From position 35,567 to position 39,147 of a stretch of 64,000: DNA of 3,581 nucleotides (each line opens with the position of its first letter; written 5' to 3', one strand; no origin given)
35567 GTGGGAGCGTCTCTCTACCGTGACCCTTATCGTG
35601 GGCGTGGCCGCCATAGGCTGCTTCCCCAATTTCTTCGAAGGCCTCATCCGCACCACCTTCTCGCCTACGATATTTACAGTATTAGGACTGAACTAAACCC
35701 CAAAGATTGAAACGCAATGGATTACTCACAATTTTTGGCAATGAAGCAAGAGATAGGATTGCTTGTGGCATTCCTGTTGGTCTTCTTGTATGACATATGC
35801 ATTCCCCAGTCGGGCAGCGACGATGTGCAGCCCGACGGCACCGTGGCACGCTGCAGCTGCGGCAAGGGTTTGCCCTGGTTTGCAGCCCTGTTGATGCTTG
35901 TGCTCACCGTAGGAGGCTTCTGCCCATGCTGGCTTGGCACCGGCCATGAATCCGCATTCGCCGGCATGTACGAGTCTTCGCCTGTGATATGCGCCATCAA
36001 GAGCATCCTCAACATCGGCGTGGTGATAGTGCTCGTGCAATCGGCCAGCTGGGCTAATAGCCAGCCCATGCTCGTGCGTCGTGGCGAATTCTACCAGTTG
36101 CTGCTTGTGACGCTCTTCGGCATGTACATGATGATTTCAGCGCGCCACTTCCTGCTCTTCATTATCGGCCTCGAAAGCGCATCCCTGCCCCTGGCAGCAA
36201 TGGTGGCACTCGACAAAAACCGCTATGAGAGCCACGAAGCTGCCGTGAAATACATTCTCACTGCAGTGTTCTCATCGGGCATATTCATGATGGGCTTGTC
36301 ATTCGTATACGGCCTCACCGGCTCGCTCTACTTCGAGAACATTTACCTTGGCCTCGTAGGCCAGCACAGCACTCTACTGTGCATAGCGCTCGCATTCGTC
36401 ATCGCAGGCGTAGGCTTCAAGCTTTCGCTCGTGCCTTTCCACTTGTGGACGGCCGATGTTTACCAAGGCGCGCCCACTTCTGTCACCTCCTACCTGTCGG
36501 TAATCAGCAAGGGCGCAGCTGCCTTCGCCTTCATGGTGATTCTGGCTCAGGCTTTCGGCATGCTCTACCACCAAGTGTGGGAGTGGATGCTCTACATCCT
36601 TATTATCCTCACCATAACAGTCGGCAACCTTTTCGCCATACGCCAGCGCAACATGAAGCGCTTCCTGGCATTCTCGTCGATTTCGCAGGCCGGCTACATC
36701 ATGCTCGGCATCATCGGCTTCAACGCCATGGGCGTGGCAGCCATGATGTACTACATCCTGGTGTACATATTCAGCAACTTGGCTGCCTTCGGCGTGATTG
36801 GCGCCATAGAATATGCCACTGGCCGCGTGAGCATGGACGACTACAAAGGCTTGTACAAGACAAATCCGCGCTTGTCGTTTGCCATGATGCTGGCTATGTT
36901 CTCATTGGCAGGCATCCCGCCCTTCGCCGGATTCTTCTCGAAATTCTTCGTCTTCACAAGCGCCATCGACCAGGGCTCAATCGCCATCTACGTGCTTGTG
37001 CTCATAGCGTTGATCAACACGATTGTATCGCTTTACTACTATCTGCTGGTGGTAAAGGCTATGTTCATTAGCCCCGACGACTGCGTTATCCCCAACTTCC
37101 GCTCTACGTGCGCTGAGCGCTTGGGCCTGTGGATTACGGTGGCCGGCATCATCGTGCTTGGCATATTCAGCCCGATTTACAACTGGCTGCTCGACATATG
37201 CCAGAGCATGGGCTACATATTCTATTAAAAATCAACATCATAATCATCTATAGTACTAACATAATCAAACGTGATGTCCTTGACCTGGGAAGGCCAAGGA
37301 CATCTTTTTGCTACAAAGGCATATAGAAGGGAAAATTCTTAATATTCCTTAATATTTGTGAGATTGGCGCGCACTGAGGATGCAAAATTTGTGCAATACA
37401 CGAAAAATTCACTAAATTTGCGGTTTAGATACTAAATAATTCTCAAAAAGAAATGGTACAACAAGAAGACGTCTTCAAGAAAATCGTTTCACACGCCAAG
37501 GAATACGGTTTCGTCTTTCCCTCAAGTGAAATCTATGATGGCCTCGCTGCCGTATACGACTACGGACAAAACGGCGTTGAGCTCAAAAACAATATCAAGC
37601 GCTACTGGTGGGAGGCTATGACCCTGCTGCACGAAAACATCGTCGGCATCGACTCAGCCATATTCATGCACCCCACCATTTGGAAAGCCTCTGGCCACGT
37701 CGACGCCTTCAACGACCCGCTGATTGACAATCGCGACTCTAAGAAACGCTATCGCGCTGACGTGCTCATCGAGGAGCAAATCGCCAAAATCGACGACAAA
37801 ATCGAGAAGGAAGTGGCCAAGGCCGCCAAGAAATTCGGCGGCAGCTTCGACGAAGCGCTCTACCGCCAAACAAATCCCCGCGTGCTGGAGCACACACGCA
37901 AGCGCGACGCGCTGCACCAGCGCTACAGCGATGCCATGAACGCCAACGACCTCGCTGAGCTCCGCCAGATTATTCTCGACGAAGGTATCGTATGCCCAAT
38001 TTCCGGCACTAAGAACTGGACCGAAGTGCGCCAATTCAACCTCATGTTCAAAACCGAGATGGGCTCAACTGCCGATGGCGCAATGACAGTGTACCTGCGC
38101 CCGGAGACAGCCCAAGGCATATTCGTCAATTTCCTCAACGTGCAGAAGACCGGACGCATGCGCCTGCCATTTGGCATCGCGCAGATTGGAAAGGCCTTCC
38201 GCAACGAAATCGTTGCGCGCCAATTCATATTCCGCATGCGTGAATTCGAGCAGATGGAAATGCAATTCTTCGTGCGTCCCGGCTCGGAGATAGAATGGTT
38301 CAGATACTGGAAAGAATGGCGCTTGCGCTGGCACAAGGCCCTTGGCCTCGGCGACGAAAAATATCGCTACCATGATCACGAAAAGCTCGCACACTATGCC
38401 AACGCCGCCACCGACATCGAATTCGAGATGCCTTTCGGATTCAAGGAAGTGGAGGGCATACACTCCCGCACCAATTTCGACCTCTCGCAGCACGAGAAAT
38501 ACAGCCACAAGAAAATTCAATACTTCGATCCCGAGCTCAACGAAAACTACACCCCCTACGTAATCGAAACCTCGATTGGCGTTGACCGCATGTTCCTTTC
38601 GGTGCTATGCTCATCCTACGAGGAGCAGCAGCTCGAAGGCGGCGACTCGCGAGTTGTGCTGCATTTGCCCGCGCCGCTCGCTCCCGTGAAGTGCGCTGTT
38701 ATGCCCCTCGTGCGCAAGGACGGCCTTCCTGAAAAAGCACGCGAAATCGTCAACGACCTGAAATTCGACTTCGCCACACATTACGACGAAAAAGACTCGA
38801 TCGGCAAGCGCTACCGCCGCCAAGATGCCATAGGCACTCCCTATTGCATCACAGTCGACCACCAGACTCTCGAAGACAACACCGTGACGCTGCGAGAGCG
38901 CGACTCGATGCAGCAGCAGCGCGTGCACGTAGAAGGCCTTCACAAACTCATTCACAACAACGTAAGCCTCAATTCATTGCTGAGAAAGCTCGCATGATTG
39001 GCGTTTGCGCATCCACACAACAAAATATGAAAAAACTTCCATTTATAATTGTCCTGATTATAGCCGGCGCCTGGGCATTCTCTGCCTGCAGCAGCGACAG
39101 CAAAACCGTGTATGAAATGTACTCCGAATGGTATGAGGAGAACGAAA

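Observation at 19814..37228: Entire F1Fo ATP synthase operon nested inside the complex I (nuo) operon: an 18-gene respiratory superoperon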

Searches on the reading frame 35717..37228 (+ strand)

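Call 4: search_protein_families(library=pfam, proteins=[window:35717-37228:+])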
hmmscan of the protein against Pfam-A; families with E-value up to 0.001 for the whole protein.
window:35717-37228:+ (503 aa): 1 family
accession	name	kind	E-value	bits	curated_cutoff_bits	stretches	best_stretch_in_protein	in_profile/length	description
PF00361.26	Proton_antipo_M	-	1.9e-63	214.9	21.5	1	142-430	1-289/294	NADH:quinone oxidoreductase/Mrp antiporter, TM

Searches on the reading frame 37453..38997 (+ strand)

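Call 4: search_protein_families(library=pfam, proteins=[window:37453-38997:+])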
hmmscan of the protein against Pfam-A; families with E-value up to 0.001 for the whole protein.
window:37453-38997:+ (514 aa): 2 families
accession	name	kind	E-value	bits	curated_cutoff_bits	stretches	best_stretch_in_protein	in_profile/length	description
PF03129.25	HGTP_anticodon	-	2.5e-21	76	21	1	413-502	1-93/94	Anticodon binding domain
PF00587.30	tRNA-synt_2b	-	3.3e-12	47.3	29.3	1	210-384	8-175/179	tRNA synthetase class II core domain (G, H, P, S and T)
